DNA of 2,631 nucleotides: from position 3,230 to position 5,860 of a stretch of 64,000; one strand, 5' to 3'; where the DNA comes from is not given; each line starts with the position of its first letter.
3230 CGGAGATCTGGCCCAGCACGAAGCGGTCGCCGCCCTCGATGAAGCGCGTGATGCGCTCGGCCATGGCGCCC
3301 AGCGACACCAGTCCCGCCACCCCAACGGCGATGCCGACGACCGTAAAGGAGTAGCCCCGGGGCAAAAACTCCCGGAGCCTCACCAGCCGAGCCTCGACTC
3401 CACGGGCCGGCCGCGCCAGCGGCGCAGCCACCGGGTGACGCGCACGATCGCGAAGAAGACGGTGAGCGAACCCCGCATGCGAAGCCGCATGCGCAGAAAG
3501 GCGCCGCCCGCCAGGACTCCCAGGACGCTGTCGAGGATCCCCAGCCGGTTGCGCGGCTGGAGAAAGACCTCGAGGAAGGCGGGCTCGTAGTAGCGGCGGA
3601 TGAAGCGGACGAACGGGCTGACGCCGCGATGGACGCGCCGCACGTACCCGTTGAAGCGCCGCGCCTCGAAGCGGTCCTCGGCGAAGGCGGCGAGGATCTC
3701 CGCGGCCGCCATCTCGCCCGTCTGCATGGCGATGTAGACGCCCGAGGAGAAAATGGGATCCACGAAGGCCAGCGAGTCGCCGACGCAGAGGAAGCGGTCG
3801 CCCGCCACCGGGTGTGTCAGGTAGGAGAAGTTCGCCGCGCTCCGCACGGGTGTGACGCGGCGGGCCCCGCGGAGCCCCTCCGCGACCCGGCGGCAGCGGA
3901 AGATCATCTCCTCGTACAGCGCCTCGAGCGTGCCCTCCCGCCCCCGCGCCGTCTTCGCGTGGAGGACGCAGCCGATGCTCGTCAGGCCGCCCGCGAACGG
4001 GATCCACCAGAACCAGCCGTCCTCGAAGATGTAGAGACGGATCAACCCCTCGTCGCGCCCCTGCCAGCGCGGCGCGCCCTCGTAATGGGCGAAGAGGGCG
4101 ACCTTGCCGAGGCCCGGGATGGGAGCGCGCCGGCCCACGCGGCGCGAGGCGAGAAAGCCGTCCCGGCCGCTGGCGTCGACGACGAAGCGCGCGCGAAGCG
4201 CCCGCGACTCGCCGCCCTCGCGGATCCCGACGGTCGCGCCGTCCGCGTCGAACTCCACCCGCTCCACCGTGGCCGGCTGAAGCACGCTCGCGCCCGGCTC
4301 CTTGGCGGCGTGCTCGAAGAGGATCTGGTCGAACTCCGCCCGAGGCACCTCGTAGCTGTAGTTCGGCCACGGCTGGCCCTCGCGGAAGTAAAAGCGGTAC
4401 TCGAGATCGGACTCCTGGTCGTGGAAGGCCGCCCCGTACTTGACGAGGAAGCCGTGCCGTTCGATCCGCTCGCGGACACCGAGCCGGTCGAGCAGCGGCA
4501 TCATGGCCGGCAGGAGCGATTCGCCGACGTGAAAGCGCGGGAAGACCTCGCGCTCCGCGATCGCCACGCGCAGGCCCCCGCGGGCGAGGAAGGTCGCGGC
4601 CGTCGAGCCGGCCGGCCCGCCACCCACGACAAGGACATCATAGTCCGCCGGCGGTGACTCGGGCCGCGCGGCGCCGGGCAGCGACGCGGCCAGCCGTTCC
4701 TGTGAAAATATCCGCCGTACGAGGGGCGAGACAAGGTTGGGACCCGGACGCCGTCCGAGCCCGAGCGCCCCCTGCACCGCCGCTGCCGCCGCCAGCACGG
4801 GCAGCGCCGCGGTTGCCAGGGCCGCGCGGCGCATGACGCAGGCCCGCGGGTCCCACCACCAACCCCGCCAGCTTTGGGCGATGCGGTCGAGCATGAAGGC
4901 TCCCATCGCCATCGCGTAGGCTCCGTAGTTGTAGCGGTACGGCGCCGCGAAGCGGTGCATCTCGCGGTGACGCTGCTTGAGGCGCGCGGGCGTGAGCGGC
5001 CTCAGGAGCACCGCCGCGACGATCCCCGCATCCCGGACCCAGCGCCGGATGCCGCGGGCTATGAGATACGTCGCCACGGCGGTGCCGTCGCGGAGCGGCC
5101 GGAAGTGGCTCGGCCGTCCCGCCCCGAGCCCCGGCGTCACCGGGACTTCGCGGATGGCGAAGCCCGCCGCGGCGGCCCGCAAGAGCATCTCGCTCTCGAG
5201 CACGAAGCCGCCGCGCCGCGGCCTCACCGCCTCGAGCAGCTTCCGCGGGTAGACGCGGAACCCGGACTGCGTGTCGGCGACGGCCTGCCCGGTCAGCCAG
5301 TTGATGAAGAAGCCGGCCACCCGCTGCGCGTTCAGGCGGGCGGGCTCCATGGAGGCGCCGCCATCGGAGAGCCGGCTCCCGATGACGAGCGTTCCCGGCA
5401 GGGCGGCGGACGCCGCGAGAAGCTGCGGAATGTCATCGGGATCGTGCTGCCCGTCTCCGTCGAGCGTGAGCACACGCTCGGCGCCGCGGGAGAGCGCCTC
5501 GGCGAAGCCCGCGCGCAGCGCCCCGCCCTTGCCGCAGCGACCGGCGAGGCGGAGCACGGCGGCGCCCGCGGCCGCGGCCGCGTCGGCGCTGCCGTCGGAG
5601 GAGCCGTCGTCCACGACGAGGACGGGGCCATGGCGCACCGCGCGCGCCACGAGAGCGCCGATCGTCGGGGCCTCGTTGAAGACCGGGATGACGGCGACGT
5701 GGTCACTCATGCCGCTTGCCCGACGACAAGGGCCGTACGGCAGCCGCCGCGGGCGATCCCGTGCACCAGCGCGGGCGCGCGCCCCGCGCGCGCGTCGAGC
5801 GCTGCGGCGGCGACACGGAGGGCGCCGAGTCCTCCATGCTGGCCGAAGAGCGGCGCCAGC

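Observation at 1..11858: Eleven-gene translationally coupled operon: KS/ACP chemistry, a halogenase, a lipid-carrier glycosylation pair and a MacB/Lol-type exporter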

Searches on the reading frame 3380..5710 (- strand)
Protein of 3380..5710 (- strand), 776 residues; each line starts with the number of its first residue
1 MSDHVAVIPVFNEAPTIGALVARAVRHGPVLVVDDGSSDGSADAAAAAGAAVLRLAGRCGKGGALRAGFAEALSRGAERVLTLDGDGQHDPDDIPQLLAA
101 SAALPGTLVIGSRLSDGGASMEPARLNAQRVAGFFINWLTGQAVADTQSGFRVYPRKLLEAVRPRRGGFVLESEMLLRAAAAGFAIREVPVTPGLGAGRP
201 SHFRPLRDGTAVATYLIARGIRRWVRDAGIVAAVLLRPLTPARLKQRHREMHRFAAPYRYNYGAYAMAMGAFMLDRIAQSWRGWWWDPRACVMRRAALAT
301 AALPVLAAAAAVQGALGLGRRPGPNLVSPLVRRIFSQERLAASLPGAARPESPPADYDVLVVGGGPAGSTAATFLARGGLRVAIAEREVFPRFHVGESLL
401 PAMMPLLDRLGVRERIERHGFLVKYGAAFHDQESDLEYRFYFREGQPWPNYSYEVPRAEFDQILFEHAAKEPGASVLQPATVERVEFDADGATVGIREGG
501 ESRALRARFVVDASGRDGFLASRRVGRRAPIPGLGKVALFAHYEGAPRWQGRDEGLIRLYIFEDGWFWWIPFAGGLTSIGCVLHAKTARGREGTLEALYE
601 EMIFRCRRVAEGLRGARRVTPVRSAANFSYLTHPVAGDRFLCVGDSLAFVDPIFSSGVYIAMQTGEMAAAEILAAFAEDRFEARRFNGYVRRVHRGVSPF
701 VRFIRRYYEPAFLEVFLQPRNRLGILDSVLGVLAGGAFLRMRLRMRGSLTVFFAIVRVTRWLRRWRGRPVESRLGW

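Call 5: search_protein_families(library=pfam, proteins=[window:3380-5710:-], max_evalue=0.01)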
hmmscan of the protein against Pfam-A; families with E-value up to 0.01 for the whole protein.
window:3380-5710:- (776 aa): 12 families
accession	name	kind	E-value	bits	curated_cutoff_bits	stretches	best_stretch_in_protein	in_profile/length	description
PF04820.20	Trp_halogenase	-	2e-29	103.2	21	2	450-709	150-387/458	Tryptophan halogenase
PF01494.25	FAD_binding_3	-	7.4e-23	81.8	22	1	356-692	1-337/349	FAD binding domain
PF00535.33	Glycos_transf_2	-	6.1e-19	69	23.3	1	7-161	3-166/168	Glycosyl transferase family 2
PF12831.13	FAD_oxidored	-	7.6e-10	39.1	27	1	358-515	1-145/416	FAD dependent oxidoreductase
PF00890.30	FAD_binding_2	-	5.9e-07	29.5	20.4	1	358-388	1-31/414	FAD binding domain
PF01946.23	Thi4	-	2.8e-06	27.2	26.2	1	356-425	17-95/235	Thi4 family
PF07992.20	Pyr_redox_2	-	1.2e-05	25.4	26.1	1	357-391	1-36/291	Pyridine nucleotide-disulphide oxidoreductase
PF05834.18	Lycopene_cycl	-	4.6e-05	23.1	23.4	0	454-516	83-141/380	Lycopene cyclase protein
PF01266.30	DAO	-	0.00012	22.1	27.9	1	358-388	1-31/353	FAD dependent oxidoreductase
PF13450.12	NAD_binding_8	-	0.0002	22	21.9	1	361-387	1-27/68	NAD(P)-binding Rossmann-like domain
PF01134.28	GIDA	-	0.0013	18.4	22.1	1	358-385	1-28/391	Glucose inhibited division protein A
PF00070.33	Pyr_redox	-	0.002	19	22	0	359-388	2-31/82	Pyridine nucleotide-disulphide oxidoreductase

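Call 9: find_homologous_proteins(query=window:3380-5710:-)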
Query window:3380-5710:- (776 aa): 508 proteins with E <= 0.001 among 8000 candidates; the best 120 are listed.
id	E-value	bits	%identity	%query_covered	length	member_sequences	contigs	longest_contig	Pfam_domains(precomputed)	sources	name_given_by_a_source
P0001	0.0e+0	1638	95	100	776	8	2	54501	PF01946.24,PF00890.31,PF07992.21,PF04820.21,PF05834.19,PF00535.33,PF01494.26,PF12831.14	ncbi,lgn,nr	ncbi:MAG TPA: tryptophan 7-halogenase [Methylomirabilota bacterium]|nr:tryptophan 7-halogenase [Meth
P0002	0.0e+0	1624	94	100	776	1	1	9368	PF01946.24,PF00890.31,PF07992.21,PF04820.21,PF00535.33,PF01494.26,PF12831.14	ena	-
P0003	0.0e+0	1622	94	100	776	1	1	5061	PF01946.24,PF00890.31,PF07992.21,PF04820.21,PF00535.33,PF01494.26,PF12831.14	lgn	-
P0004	0.0e+0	1614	94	100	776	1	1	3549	PF01946.24,PF01266.31,PF00890.31,PF07992.21,PF04820.21,PF05834.19,PF00535.33,PF01494.26,PF12831.14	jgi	jgi:flavin-dependent dehydrogenase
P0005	0.0e+0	1610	94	100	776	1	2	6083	PF01946.24,PF00890.31,PF07992.21,PF04820.21,PF00535.33,PF01494.26,PF12831.14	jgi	jgi:flavin-dependent dehydrogenase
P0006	0.0e+0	1598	92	100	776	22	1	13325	PF01946.24,PF00890.31,PF07992.21,PF04820.21,PF05834.19,PF00535.33,PF01494.26,PF12831.14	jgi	jgi:flavin-dependent dehydrogenase/glycosyltransferase involved in cell wall biosynthesis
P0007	0.0e+0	1589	92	100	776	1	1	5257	PF01946.24,PF00890.31,PF07992.21,PF04820.21,PF00535.33,PF01494.26,PF12831.14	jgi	jgi:flavin-dependent dehydrogenase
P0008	0.0e+0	1584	92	100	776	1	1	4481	PF01946.24,PF01266.31,PF00890.31,PF07992.21,PF04820.21,PF05834.19,PF00535.33,PF01494.26,PF12831.14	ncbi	-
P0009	0.0e+0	1579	92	100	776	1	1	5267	PF01946.24,PF00890.31,PF07992.21,PF04820.21,PF05834.19,PF00535.33,PF01494.26,PF12831.14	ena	-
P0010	0.0e+0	1576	91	100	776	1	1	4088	PF01946.24,PF01266.31,PF00890.31,PF07992.21,PF04820.21,PF05834.19,PF00535.33,PF01494.26,PF12831.14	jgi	-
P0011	0.0e+0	1547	90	100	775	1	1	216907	PF00890.31,PF04820.21,PF05834.19,PF00535.33,PF01494.26,PF12831.14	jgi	-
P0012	0.0e+0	1542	90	100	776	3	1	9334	PF01946.24,PF01266.31,PF13450.13,PF00890.31,PF07992.21,PF04820.21,PF05834.19,PF00535.33,PF01494.26,PF12831.14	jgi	jgi:flavin-dependent dehydrogenase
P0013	0.0e+0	1519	88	100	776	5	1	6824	PF01946.24,PF01266.31,PF00890.31,PF07992.21,PF00070.34,PF04820.21,PF05834.19,PF00535.33,PF01494.26,PF12831.14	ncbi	-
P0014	0.0e+0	1517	92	93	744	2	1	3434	PF01946.24,PF01266.31,PF00890.31,PF07992.21,PF04820.21,PF05834.19,PF00535.33,PF01494.26,PF12831.14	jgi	jgi:flavin-dependent dehydrogenase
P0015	0.0e+0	1515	88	100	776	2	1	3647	PF01946.24,PF01266.31,PF00890.31,PF07992.21,PF04820.21,PF05834.19,PF00535.33,PF01494.26,PF12831.14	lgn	-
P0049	0.0e+0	1060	64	100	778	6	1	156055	PF00890.31,PF07992.21,PF04820.21,PF00535.33,PF01494.26,PF12831.14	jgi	jgi:flavin-dependent dehydrogenase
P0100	3.2e-293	993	60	100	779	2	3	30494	PF00890.31,PF07992.21,PF04820.21,PF00535.33,PF01494.26,PF12831.14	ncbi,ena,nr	ncbi:MAG TPA: tryptophan 7-halogenase [Candidatus Dormibacteraeota bacterium]|nr:tryptophan 7-haloge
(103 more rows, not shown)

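Call 11: find_encoding_contigs(protein=P0001, flank=10000, max_places=2)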
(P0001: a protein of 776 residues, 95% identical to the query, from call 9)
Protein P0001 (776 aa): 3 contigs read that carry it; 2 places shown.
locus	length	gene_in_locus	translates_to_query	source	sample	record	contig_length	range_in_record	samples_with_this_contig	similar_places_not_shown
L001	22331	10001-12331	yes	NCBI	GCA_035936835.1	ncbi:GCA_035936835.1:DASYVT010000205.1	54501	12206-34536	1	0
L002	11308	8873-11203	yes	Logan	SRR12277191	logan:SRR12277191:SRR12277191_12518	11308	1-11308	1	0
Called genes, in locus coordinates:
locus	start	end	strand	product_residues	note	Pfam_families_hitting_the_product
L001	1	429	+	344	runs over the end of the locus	PF16884:ADH_N_2, PF00107:ADH_zinc_N, PF13602:ADH_zinc_N_2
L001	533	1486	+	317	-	-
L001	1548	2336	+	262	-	PF02596:DUF169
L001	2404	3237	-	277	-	PF13483:Lactamase_B_3, PF00753:Lactamase_B, PF12706:Lactamase_B_2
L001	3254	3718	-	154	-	PF03473:MOSC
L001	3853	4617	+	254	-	PF23441:SDR (weak), PF00106:adh_short, PF03435:Sacchrp_dh_NADP (faint), PF08659:KR, PF13561:adh_short_C2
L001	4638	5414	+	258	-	PF26995:DUF8321, PF26997:DUF8322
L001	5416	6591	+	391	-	PF00109:ketoacyl-synt, PF00108:Thiolase_N (faint), PF02801:Ketoacyl-synt_C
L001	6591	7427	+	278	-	PF00109:ketoacyl-synt (weak)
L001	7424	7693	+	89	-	PF00550:PP-binding (weak)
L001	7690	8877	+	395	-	PF00109:ketoacyl-synt, PF02801:Ketoacyl-synt_C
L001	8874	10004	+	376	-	PF00109:ketoacyl-synt, PF00108:Thiolase_N (faint)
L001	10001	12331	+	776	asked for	PF00535:Glycos_transf_2, PF00890:FAD_binding_2 (weak), PF01494:FAD_binding_3, PF01946:Thi4 (faint), PF04820:Trp_halogenase, PF05834:Lycopene_cycl (faint), PF12831:FAD_oxidored, PF04820:Trp_halogenase, +1 more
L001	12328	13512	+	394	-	PF12704:MacB_PCD, PF02687:FtsX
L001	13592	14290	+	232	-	PF00005:ABC_tran, PF02463:SMC_N (faint), PF13304:AAA_21 (faint)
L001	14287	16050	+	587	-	PF13231:PMT_2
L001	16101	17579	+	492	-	PF04055:Radical_SAM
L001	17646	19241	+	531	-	PF00389:2-Hacid_dh, PF02826:2-Hacid_dh_C, PF19304:PGDH_inter, PF22629:ACT_AHAS_ss (faint), PF01842:ACT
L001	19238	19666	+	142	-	PF01050:MannoseP_isomer, PF07883:Cupin_2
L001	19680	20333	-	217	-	PF02698:DUF218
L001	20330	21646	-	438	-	PF01435:Peptidase_M48, PF14559:TPR_19 (faint), PF00515:TPR_1 (faint), PF07719:TPR_2 (faint), PF13428:TPR_14 (faint), PF13371:TPR_9, PF13414:TPR_11 (weak)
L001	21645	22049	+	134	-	-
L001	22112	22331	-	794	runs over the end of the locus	PF02502:LacAB_rpiB, PF00342:PGI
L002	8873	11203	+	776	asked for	PF00535:Glycos_transf_2, PF00890:FAD_binding_2 (weak), PF01494:FAD_binding_3, PF01946:Thi4 (faint), PF04820:Trp_halogenase, PF05834:Lycopene_cycl (faint), PF12831:FAD_oxidored, PF04820:Trp_halogenase, +1 more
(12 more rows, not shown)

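Call 12: find_encoding_contigs(protein=P0049, flank=10000, max_places=1)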
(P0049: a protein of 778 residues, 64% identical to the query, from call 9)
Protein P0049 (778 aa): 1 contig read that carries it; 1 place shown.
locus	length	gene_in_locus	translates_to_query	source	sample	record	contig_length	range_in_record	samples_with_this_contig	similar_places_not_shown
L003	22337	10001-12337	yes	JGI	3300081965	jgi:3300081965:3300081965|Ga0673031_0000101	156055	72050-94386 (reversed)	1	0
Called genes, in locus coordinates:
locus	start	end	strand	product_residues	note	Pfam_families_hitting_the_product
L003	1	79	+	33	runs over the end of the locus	-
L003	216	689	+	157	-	PF02416:TatA_B_E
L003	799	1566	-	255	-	PF00106:adh_short, PF08659:KR (weak), PF13561:adh_short_C2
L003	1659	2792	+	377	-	PF01612:DNA_pol_A_exo1, PF00570:HRDC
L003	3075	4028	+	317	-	-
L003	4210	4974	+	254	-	PF00106:adh_short, PF03435:Sacchrp_dh_NADP (weak), PF08659:KR, PF13561:adh_short_C2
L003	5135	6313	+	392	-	PF00109:ketoacyl-synt, PF00108:Thiolase_N (weak), PF02801:Ketoacyl-synt_C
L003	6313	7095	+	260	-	PF00109:ketoacyl-synt (weak)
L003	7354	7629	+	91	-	PF00550:PP-binding (weak)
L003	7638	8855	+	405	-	PF00109:ketoacyl-synt, PF02801:Ketoacyl-synt_C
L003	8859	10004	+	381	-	PF00109:ketoacyl-synt, PF00108:Thiolase_N (faint)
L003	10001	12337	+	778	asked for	PF00535:Glycos_transf_2, PF00890:FAD_binding_2 (faint), PF01494:FAD_binding_3, PF04820:Trp_halogenase, PF07992:Pyr_redox_2 (faint), PF12831:FAD_oxidored, PF04820:Trp_halogenase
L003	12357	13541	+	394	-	PF12704:MacB_PCD, PF02687:FtsX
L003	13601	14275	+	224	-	PF00005:ABC_tran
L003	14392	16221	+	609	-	PF13231:PMT_2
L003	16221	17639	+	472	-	PF04055:Radical_SAM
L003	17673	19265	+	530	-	PF00389:2-Hacid_dh, PF02826:2-Hacid_dh_C, PF19304:PGDH_inter, PF01842:ACT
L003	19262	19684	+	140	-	PF01050:MannoseP_isomer, PF07883:Cupin_2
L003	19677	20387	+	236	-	PF00072:Response_reg, PF00196:GerE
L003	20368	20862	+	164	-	PF00072:Response_reg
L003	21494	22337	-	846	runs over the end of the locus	PF21305:type_II_gspD_N0, PF03958:Secretin_N, PF00263:Secretin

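Call 13: find_encoding_contigs(protein=P0100, flank=10000, max_places=1)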
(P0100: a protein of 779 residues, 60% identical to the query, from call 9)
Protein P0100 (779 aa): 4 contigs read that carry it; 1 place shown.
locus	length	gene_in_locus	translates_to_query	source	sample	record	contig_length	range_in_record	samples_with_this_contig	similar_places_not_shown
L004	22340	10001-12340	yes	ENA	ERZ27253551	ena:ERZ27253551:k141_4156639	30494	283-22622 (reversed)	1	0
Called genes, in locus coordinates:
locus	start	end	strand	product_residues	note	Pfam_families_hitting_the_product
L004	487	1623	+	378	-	PF01612:DNA_pol_A_exo1, PF00570:HRDC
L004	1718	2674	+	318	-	-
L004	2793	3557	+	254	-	PF23441:SDR (weak), PF00106:adh_short, PF08659:KR, PF13561:adh_short_C2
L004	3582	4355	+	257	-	PF26995:DUF8321, PF26997:DUF8322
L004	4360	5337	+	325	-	PF03279:Lip_A_acyltrans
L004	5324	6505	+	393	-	PF00109:ketoacyl-synt, PF00108:Thiolase_N (weak), PF02801:Ketoacyl-synt_C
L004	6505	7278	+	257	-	PF00109:ketoacyl-synt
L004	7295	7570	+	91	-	PF00550:PP-binding (weak)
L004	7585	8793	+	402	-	PF00109:ketoacyl-synt, PF02801:Ketoacyl-synt_C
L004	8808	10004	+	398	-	PF00109:ketoacyl-synt, PF13723:Ketoacyl-synt_2 (faint)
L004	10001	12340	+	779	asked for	PF00535:Glycos_transf_2, PF00890:FAD_binding_2 (faint), PF01494:FAD_binding_3, PF04820:Trp_halogenase, PF07992:Pyr_redox_2 (faint), PF12831:FAD_oxidored, PF04820:Trp_halogenase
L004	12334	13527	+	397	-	PF12704:MacB_PCD, PF02687:FtsX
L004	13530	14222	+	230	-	PF00005:ABC_tran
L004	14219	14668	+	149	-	-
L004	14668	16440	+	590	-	PF13231:PMT_2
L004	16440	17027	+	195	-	PF09335:VTT_dom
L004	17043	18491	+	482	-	PF04055:Radical_SAM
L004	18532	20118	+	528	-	PF00389:2-Hacid_dh, PF02826:2-Hacid_dh_C, PF19304:PGDH_inter, PF01842:ACT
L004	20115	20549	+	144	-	PF01050:MannoseP_isomer, PF07883:Cupin_2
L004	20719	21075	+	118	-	-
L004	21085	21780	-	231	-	PF02698:DUF218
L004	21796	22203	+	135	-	-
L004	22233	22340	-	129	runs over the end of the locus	PF02781:G6PD_C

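Call 14: find_related_loci(query=A1, collection=genome_contigs, flank=10000)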
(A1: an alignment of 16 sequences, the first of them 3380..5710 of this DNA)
Query A1 (776 aa) in genome_contigs; peptide patterns used: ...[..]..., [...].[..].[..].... (x = any residue, [..] = any of these).
600 stretches matched a pattern (row limit reached: there are more); 593 encode a relative of the query (tblastn E <= 1e-3); the best 80 are kept; 80 distinct loci.
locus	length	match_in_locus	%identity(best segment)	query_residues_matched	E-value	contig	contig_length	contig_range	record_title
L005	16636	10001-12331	65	1-776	0e+0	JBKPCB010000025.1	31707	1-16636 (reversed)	MAG: Candidatus Methylomirabilota bacterium isolate GB_EKS_MAG_00063 GB_EKS_000000504415, whole genome shotgun sequence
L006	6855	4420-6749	60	5-776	1e-158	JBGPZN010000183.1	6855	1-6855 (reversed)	MAG: Candidatus Methylomirabilia bacterium isolate OBJ1_062018_070_24 k141_681597_length_6855_cov_13.0307, whole genome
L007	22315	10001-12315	56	7-776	0e+0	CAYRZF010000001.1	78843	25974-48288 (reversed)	MAG TPA_asm: uncultured bacterium isolate SRP119689_co1_180 genome assembly, contig: NODE_315_length_78843_cov_22.196692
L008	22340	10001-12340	56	1-776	8e-172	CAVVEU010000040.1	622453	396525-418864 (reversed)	MAG: uncultured Candidatus Rokubacteria bacterium isolate MFD02242.bin.2.279 genome assembly, contig: contig_8823, whole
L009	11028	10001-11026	55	1-341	9e-81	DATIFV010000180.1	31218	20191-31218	MAG TPA_asm: Candidatus Methylomirabilota bacterium isolate SMAG_U16404 k141_2421231, whole genome shotgun sequence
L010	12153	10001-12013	39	4-735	7e-76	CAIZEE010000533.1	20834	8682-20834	MAG: uncultured Elstera sp. isolate I3b_bin-220 genome assembly, contig: bin-220:533/774, whole genome shotgun sequence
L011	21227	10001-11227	39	358-765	1e-75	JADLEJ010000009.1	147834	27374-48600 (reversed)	MAG: Nitrospira sp. isolate SJ32 c_000000338174, whole genome shotgun sequence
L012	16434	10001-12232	40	2-768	2e-75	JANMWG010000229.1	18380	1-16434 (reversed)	MAG: Betaproteobacteria bacterium isolate OTE_88_metabat_364 OTE_88_k141_2184812, whole genome shotgun sequence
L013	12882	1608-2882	37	340-765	1e-73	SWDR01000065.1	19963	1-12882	MAG: Nitrospira sp. isolate RSF8 Nitrospira_sp_RSF8_65, whole genome shotgun sequence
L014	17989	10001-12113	38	5-769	8e-73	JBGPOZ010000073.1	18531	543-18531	MAG: Stellaceae bacterium isolate OBJ2_061818_050_26 k141_2112683_length_18531_cov_16.3270, whole genome shotgun sequenc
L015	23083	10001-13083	36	4-776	3e-71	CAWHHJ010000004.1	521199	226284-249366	MAG: uncultured beta proteobacterium isolate MFD00392.bin.2.275 genome assembly, contig: contig_17815, whole genome shot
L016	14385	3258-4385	39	366-740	5e-71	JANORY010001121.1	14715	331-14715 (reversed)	MAG: Burkholderiales bacterium isolate VAR_4_concoct_383 VAR_4_k141_3854881, whole genome shotgun sequence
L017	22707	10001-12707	37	2-771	2e-70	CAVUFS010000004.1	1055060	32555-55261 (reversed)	MAG: uncultured Alphaproteobacteria bacterium isolate MFD04967.bin.1.129 genome assembly, contig: contig_19373, whole ge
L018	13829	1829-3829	38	4-735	2e-69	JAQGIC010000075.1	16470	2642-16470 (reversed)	MAG: Rhodospirillales bacterium isolate RYN_449 scaffold_697713, whole genome shotgun sequence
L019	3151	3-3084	40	7-738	1e-69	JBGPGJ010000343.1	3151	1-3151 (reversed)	MAG: Sulfurifustaceae bacterium isolate OBJ_0618_7090110_45 k141_9194219_length_3151_cov_24.5226, whole genome shotgun s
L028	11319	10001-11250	45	5-421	1e-71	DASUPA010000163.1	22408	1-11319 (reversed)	MAG TPA_asm: Candidatus Methylomirabilota bacterium isolate SMAG_U1642 k141_138714, whole genome shotgun sequence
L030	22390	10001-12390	58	3-776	3e-145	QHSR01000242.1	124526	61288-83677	MAG: Candidatus Rokuibacteriota bacterium isolate AR26 14_1009_13_40cm_scaffold_176_curated, whole genome shotgun sequen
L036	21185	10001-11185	29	358-749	6e-44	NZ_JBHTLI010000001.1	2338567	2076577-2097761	Salegentibacter chungangensis strain CCUG 64793 GCM70027392_8, whole genome shotgun sequence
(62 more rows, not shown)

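Call 17: search_protein_families(library=ncbifam, proteins=[window:3380-5710:-], max_evalue=0.001)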
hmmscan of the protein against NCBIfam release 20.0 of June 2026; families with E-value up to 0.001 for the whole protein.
window:3380-5710:- (776 aa): 71 families (the best 25 are shown)
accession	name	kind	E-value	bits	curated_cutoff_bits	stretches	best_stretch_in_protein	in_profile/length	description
NF033113.0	halo_ClmS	equivalog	2.4e-60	204.6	900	1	358-708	4-357/570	chloramphenicol-biosynthetic FADH2-dependent halogenase CmlS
NF049967.1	QhpG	equivalog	2.8e-48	164.9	240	1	359-709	1-323/423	flavin-dependent monooxygenase QhpG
TIGR02032.1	GG-red-SF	subfamily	3.1e-33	115.7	158.8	1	357-672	1-297/297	geranylgeranyl reductase family protein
NF038171.1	maturase_LodB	equivalog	2.4e-28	99.2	400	1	358-709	1-346/361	lysine-epsilon-oxidase maturase LodB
TIGR04182.1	glyco_TIGR04182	equivalog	3.7e-25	88.9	325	1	6-216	4-214/293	S-layer glycoprotein N-glycosyltransferase AglJ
NF038174.1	maturase_GoxB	equivalog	4e-21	75.5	400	1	358-708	2-343/358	glycine oxidase maturase GoxB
NF058614.1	PPMAGASynPpgS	equivalog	8.3e-21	74.4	370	1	6-192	4-195/226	polyprenyl-phospho-N-acetylgalactosaminyl synthase PpgS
NF045655.1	MkRedMenJ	equivalog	1.5e-18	67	700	1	356-674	4-316/406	menaquinone reductase MenJ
NF041080.1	DGGGPL_reductase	equivalog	3.5e-16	59.1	580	1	357-684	2-323/447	digeranylgeranylglycerophospholipid reductase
NF041391.1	DPhHxTase_Halo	equivalog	6.4e-16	58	375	1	30-217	26-206/213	dolichyl-phosphate hexose transferase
NF004780.0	PRK06126.1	subfamily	8.3e-15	54.1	445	1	355-517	7-188/552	hypothetical protein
NF004833.1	PRK06185.1-1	subfamily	1.8e-14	53.3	488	1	359-715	5-357/403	FAD-dependent oxidoreductase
TIGR02023.1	BchP-ChlP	subfamily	2.3e-13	49.9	343.3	1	357-390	1-34/388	geranylgeranyl diphosphate reductase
NF006092.0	PRK08244.1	equivalog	7e-13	48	644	1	356-579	2-215/494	monooxygenase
NF004832.0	PRK06184.1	subfamily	1.5e-12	47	476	1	356-519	6-172/506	hypothetical protein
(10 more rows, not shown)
